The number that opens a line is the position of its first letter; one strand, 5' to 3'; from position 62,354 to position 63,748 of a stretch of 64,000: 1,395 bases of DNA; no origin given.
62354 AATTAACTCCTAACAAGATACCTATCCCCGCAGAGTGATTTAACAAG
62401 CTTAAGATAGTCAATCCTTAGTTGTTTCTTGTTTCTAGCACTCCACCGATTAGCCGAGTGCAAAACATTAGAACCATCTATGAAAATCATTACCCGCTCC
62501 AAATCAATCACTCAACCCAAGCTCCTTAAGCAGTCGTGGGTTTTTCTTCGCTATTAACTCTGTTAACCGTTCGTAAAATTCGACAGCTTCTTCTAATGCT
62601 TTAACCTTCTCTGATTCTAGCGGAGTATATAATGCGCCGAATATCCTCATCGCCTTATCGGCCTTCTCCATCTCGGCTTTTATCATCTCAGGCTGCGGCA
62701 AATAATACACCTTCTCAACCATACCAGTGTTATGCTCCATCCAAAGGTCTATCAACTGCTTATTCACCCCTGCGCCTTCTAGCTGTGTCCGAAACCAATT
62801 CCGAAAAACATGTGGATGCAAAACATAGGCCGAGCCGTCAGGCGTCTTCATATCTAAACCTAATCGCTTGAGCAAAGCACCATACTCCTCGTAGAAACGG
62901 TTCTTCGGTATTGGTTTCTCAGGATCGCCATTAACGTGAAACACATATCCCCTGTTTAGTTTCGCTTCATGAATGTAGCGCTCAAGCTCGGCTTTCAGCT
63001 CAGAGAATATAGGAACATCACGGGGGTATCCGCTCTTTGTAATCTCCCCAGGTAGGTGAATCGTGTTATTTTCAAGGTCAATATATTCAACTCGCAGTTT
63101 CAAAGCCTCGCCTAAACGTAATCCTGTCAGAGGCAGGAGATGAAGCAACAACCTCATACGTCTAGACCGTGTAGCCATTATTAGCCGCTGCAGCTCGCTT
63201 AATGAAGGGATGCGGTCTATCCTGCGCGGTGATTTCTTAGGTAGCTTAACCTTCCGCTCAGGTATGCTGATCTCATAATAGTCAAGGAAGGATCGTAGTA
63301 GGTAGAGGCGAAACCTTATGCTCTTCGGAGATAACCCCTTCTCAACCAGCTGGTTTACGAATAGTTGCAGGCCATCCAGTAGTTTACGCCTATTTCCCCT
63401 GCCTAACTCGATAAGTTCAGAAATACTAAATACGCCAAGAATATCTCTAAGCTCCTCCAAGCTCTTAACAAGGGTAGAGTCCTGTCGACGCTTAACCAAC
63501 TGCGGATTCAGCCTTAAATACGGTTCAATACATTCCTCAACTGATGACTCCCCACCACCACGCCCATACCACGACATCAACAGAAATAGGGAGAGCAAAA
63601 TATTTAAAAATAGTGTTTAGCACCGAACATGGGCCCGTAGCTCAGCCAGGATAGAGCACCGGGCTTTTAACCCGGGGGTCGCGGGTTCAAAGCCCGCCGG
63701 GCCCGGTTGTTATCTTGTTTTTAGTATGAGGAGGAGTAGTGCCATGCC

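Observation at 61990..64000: Integrase/tRNA-Lys junction with AT-rich DNA on both sides: remnant or edge of an integrated element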

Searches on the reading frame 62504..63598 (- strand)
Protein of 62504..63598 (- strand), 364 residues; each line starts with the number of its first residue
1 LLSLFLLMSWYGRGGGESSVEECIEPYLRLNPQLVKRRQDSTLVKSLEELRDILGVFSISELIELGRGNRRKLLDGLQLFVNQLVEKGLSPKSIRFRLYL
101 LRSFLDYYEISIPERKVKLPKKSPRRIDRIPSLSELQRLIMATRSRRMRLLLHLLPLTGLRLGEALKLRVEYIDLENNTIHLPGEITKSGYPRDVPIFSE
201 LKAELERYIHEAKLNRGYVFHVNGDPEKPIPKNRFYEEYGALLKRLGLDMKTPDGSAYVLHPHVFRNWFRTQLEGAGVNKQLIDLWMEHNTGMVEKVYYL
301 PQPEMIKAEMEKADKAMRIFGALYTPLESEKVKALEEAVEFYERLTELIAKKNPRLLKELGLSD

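Call 7: find_encoding_contigs(protein=window:62504-63598:-, flank=10000, max_places=10)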
Protein window:62504-63598:- (364 aa): no gene with exactly this product is on record in the collection.

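Call 8: search_protein_families(library=pfam, proteins=[window:62504-63598:-], max_evalue=0.01)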
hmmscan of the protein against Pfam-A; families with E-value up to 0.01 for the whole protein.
window:62504-63598:- (364 aa): 2 families
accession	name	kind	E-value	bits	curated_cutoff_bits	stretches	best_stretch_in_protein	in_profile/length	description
PF00589.27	Phage_integrase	-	1.3e-17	64.5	27.1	1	135-299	7-166/172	Phage integrase family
PF16795.10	Phage_integr_3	-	0.0019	18.6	27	0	261-302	106-147/161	Archaeal phage integrase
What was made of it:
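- Checked: The 364-aa ORF at 62504-63598 on the minus strand hits Pfam Phage_integrase at 1.3e-17 (call 8).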

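Call 9: find_encoding_contigs(protein=window:62504-63577:-, flank=10000, max_places=10)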
Protein window:62504-63577:- (357 aa): no gene with exactly this product is on record in the collection.

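Call 10: find_related_loci(query=window:62504-63598:-, collection=genome_contigs, flank=10000)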
Query window:62504-63598:- (364 aa) in genome_contigs; peptide patterns used: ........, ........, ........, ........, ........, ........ (x = any residue, [..] = any of these).
70 stretches matched a pattern, but none encodes a relative of the query by tblastn (E <= 1e-3).
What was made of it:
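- Tried and rejected: The first genome_contigs scan found no copy of this genome (call 10).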

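Call 11: find_homologous_proteins(query=window:62504-63598:-)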
Query window:62504-63598:- (364 aa): 43 proteins with E <= 0.001 among 8000 candidates.
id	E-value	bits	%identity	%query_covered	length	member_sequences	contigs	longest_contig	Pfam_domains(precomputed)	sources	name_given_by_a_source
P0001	4.8e-232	788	100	98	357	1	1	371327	PF00589.28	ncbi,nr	ncbi:MAG: tyrosine-type recombinase/integrase [Aigarchaeota archaeon]|nr:tyrosine-type recombinase/i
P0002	4.5e-182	623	78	98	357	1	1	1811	PF00589.28,PF16795.11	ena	-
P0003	1.1e-170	586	77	96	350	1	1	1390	PF00589.28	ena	-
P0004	1.3e-151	523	67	97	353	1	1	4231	PF00589.28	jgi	-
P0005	1.5e-123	431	60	95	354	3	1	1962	PF00589.28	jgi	-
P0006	8.0e-122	425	58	95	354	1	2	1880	PF00589.28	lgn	-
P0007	5.3e-119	416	58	95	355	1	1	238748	PF00589.28,PF16795.11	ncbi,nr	ncbi:MAG: tyrosine-type recombinase/integrase [Aigarchaeota archaeon]|nr:tyrosine-type recombinase/i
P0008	2.7e-118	413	56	94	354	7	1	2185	PF00589.28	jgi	-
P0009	2.8e-118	413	57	95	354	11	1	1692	PF00589.28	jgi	-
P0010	5.1e-118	413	59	95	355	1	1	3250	PF00589.28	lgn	-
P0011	1.2e-116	408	56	95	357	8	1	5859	PF00589.28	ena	-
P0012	2.6e-115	404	56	94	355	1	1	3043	PF00589.28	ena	-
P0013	2.5e-114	400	56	95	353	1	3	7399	PF00589.28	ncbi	ncbi:MAG: tyrosine-type recombinase/integrase [Thermosphaera sp.]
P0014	4.6e-114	400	56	95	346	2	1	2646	PF00589.28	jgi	-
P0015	2.3e-112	394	55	96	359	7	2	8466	PF00589.28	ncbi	ncbi:MAG: tyrosine-type recombinase/integrase [Nitrososphaerota archaeon]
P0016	4.1e-112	393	54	94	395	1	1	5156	PF00589.28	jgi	-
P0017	1.6e-110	388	55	96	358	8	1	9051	PF00589.28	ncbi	ncbi:MAG: tyrosine-type recombinase/integrase [Nitrososphaerota archaeon]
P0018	2.8e-109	384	58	88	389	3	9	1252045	PF00589.28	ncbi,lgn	ncbi:MAG: tyrosine-type recombinase/integrase [Nitrososphaerota archaeon]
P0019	2.0e-108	381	54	95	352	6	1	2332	PF00589.28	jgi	-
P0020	3.5e-108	380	54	95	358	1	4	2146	PF00589.28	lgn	-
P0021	8.8e-107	376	57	90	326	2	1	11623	PF00589.28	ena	-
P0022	2.1e-102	361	51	94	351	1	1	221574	PF00589.28,PF16795.11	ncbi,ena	-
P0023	3.3e-102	361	75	61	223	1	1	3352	PF00589.28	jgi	-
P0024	2.0e-101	358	53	94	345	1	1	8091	PF00589.28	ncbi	ncbi:MAG: tyrosine-type recombinase/integrase [Nitrososphaerota archaeon]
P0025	1.0e-95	339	49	94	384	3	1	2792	PF00589.28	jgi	jgi:integrase/recombinase XerD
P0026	1.3e-95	339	51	96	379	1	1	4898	PF00589.28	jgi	jgi:integrase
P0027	2.0e-94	335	50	94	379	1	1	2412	PF00589.28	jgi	jgi:integrase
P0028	2.1e-94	335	48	96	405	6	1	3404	PF00589.28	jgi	-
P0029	2.2e-94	335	49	94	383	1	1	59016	PF00589.28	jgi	-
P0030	7.8e-93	330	49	94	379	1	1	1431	PF00589.28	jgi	jgi:integrase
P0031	2.2e-91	325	49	89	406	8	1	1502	PF00589.28,PF16795.11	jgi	-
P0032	1.5e-90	322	54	85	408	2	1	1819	PF00589.28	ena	-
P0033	4.4e-90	321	51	87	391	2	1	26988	PF00589.28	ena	-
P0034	6.9e-90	320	52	85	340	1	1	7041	PF00589.28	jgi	jgi:integrase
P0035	3.4e-87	311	52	84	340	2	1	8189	PF00589.28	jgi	jgi:integrase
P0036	1.4e-86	309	53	79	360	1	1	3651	PF00589.28,PF16795.11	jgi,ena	-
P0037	1.7e-86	309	48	90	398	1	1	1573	PF00589.28,PF16795.11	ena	-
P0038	6.7e-78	281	46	83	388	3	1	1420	PF00589.28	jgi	-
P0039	1.4e-58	217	53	55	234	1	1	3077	PF00589.28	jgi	-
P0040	6.4e-6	44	26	61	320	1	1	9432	PF13495.13,PF00589.28,PF02899.24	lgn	-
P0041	1.9e-4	39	25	63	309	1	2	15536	PF13102.13,PF00589.28,PF02899.24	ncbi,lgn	-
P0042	2.0e-4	39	27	62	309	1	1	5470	PF13495.13,PF13102.13,PF00589.28,PF02899.24,PF22823.3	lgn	-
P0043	4.6e-4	38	27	58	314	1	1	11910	PF13495.13,PF13102.13,PF00589.28,PF02899.24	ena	-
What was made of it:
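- Checked: The start supported by homologues is the ATG at 63577, giving 357 aa, 100% identical to an NCBI Aigarchaeota MAG protein (call 11).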

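Call 13: find_encoding_contigs(protein=P0001, flank=10000, max_places=5)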
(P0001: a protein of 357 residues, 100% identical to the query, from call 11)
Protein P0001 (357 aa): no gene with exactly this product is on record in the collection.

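Call 14: find_encoding_contigs(protein=P0007, flank=10000, max_places=3)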
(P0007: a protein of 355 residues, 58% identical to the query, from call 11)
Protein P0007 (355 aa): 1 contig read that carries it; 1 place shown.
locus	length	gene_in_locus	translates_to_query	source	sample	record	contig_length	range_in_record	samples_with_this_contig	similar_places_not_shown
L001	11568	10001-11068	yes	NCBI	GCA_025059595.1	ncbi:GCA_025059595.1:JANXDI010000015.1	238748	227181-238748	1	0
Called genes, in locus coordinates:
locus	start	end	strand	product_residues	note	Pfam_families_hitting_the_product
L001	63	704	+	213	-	PF21715:CggR_N, PF22167:PH0730-like_N, PF14544:DUF4443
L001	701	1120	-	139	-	PF00011:HSP20 (weak)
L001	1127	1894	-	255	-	PF09754:PAC2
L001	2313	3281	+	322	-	PF00294:PfkB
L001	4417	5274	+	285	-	PF01261:AP_endonuc_2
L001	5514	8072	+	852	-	PF01074:Glyco_hydro_38N, PF03065:Glyco_hydro_57, PF09261:Alpha-mann_mid, PF07748:Glyco_hydro_38C, PF17677:Glyco_hydro38C2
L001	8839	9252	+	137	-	PF05168:HEPN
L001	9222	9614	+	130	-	PF01909:NTP_transf_2, PF18765:Polbeta (weak)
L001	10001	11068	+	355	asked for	PF16795:Phage_integr_3 (faint), PF00589:Phage_integrase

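Call 15: find_encoding_contigs(protein=P0018, flank=10000, max_places=4)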
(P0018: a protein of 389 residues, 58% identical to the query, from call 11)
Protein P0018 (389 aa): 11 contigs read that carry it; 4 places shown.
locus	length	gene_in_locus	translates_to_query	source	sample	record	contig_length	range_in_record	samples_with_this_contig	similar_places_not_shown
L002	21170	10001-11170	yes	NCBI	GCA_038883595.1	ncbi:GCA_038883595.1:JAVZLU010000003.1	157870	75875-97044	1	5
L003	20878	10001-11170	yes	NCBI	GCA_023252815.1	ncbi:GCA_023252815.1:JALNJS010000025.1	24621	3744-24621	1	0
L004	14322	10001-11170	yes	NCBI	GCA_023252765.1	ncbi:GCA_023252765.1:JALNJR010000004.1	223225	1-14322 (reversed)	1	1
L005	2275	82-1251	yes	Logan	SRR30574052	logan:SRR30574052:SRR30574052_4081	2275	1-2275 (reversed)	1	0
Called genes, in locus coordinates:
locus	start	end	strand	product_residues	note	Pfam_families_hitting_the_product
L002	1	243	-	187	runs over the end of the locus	-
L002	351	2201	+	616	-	PF00437:T2SSE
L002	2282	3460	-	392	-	-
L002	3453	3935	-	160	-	-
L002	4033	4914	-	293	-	PF00892:EamA, PF03151:TPT (faint), PF16913:PUNUT (faint), PF00892:EamA, PF05653:Mg_trans_NIPA (weak)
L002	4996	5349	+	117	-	-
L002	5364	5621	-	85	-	PF14358:DUF4405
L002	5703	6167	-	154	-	-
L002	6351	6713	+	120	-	-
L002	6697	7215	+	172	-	-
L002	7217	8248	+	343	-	PF13421:Band_7_1, PF01145:Band_7, PF12773:DZR, PF13240:Zn_Ribbon_1, PF24463:DUF7577 (weak), PF12773:DZR, PF13240:Zn_Ribbon_1, PF13248:Zn_ribbon_3 (weak), +3 more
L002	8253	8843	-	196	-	PF00339:Arrestin_N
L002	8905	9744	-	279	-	-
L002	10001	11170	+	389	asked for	PF00589:Phage_integrase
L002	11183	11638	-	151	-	-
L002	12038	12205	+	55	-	PF01402:RHH_1 (weak)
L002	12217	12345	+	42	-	-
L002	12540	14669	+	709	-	PF09250:Prim-Pol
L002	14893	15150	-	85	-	-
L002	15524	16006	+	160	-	-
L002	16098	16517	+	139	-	-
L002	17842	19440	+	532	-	-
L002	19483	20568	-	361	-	PF13524:Glyco_trans_1_2 (faint), PF20706:GT4-conflict, PF00534:Glycos_transf_1, PF13692:Glyco_trans_1_4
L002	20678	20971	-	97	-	PF19585:DUF6092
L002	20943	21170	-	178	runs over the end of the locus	PF14512:TM1586_NiRdase (faint), PF00881:Nitroreductase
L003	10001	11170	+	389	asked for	PF00589:Phage_integrase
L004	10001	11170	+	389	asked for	PF00589:Phage_integrase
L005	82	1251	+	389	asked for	PF00589:Phage_integrase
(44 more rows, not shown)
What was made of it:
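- L002 has Prim-Pol and RHH genes (call 15).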

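Call 16: find_encoding_contigs(protein=P0022, flank=10000, max_places=3)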
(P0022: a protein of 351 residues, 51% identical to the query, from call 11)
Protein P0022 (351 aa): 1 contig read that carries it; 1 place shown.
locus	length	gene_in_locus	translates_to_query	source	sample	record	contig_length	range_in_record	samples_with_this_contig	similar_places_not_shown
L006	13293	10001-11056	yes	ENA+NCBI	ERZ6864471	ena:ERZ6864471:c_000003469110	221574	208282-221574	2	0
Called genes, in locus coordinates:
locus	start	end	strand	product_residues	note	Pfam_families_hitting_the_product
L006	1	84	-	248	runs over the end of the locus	PF06745:ATPase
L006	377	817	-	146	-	PF01022:HTH_5 (faint), PF01978:TrmB (faint), PF13404:HTH_AsnC-type, PF13412:HTH_24, PF01037:AsnC_trans_reg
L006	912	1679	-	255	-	-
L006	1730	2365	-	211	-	PF01398:JAB, PF03665:UPF0172 (weak), PF14464:Prok-JAB (weak)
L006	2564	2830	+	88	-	PF00240:ubiquitin, PF11976:Rad60-SLD (weak)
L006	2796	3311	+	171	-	PF00179:UQ_con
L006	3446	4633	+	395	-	PF00899:ThiF, PF00240:ubiquitin (weak)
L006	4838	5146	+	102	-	-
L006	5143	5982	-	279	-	-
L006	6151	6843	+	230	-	PF13639:zf-RING_2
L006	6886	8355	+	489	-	PF00587:tRNA-synt_2b, PF03129:HGTP_anticodon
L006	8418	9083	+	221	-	PF01865:PhoU_div, PF01895:PhoU (faint)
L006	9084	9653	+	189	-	PF02778:tRNA_int_endo_N, PF01974:tRNA_int_endo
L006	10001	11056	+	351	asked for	PF16795:Phage_integr_3 (faint), PF00589:Phage_integrase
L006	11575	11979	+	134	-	-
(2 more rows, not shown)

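Call 26: find_related_loci(query=A1, collection=viral_contigs, flank=10000)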
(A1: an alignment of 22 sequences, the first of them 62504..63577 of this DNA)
Query A1 (357 aa) in viral_contigs; peptide patterns used: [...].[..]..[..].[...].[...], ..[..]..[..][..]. (x = any residue, [..] = any of these).
66 stretches matched a pattern; 3 encode a relative of the query (tblastn E <= 1e-3); 3 distinct loci.
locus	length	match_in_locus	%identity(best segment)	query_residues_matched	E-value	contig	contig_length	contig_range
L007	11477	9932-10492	28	70-249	4e-13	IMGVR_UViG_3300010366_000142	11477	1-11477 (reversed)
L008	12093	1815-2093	37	120-213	7e-7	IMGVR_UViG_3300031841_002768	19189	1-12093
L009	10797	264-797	24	105-305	2e-6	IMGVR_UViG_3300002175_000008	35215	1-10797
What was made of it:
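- Tried and rejected: The viral_contigs scan gave only distant hits at 24-37% identity (call 26).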

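Call 27: find_related_loci(query=A1, collection=genome_contigs, flank=10000)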
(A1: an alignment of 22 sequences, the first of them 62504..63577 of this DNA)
Query A1 (357 aa) in genome_contigs; peptide patterns used: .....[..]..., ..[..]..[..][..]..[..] (x = any residue, [..] = any of these).
8 stretches matched a pattern; 4 encode a relative of the query (tblastn E <= 1e-3); 4 distinct loci.
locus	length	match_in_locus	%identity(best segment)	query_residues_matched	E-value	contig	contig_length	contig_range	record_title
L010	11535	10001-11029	58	11-355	2e-126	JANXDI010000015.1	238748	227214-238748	MAG: Candidatus Calditenuaceae archaeon isolate SKYB103 k141_404700, whole genome shotgun sequence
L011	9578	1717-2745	58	11-356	4e-124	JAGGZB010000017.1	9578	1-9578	MAG: Candidatus Bathyarchaeota archaeon isolate AUK193 PB_MBMC_147_c_000000000125, whole genome shotgun sequence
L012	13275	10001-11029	51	11-353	4e-108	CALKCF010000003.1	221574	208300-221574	MAG: uncultured archaeon isolate S1_Bin_METABAT__43_1 genome assembly, contig: c_000003469110, whole genome shotgun sequ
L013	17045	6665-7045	28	86-213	6e-6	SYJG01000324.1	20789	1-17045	MAG: Planctomyces sp. isolate F1-80-MAGs005 F1-80__c447850, whole genome shotgun sequence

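Call 28: find_related_loci(query=A1, collection=metagenome_contigs, flank=10000)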
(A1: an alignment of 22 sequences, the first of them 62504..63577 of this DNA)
Query A1 (357 aa) in metagenome_contigs; peptide patterns used: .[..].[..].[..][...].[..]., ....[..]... (x = any residue, [..] = any of these).
534 stretches matched a pattern; 170 encode a relative of the query (tblastn E <= 1e-3); the best 80 are kept; 80 distinct loci.
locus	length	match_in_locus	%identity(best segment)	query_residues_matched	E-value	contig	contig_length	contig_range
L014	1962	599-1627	60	11-356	5e-138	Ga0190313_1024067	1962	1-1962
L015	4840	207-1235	56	11-356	1e-122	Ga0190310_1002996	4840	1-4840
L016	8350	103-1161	56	6-355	1e-120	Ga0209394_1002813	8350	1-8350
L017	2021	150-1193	56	6-355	3e-128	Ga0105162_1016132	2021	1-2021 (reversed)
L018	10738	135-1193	55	6-355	7e-119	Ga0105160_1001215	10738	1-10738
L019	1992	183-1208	56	11-355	1e-125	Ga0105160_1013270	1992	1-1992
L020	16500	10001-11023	54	11-355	3e-113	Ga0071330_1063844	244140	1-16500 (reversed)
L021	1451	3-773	66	100-356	5e-116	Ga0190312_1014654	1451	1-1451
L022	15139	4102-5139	50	6-353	2e-101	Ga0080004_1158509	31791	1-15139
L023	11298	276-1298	50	11-353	3e-100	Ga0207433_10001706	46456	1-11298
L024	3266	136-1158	50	11-353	3e-102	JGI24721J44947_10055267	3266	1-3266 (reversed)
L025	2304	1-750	65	106-355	8e-105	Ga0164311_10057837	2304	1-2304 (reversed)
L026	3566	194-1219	49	11-353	2e-101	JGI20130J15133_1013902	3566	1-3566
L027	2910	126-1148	49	11-353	2e-102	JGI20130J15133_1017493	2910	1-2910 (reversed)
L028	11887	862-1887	49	11-353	8e-100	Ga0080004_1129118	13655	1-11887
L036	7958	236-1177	51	11-330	3e-97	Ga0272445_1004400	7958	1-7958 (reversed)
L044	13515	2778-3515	48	6-253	5e-62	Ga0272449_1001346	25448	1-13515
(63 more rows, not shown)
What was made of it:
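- Contigs frequently break at the tRNA (call 28).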

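Call 45: search_protein_families(library=pfam, proteins=[L016:1172-1990:-, L016:2050-2412:-, L016:2464-4548:+, L016:5017-5778:+, L016:5775-7229:-, L016:7335-7748:-, L036:3860-5470:-, L036:5946-6875:-, L036:7088-7693:+, L036:2127-2516:-], max_evalue=0.001)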
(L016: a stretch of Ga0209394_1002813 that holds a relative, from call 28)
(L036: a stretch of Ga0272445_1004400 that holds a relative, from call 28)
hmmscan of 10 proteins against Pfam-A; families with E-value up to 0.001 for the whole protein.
L016:1172-1990:- (272 aa): 0 families

L016:2050-2412:- (120 aa): 0 families

L016:2464-4548:+ (694 aa): 0 families

L016:5017-5778:+ (253 aa): 0 families

L016:5775-7229:- (484 aa): 3 families
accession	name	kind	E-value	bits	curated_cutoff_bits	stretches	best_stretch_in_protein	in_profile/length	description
PF02384.22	N6_Mtase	-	6.2e-28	98.5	20.4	1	13-254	19-265/311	N-6 DNA Methylase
PF07669.17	Eco57I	-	1.3e-14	55.1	25.3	1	111-202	72-167/171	Eco57I restriction-modification methylase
PF01420.25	Methylase_S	-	6.4e-05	23.7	22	1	375-444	79-145/168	Type I restriction modification DNA specificity domain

L016:7335-7748:- (137 aa): 0 families

L036:3860-5470:- (536 aa): 0 families

L036:5946-6875:- (309 aa): 0 families

L036:7088-7693:+ (201 aa): 0 families

L036:2127-2516:- (129 aa): 0 families
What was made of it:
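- L016 has a DNA methylase and ORFans (call 45).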
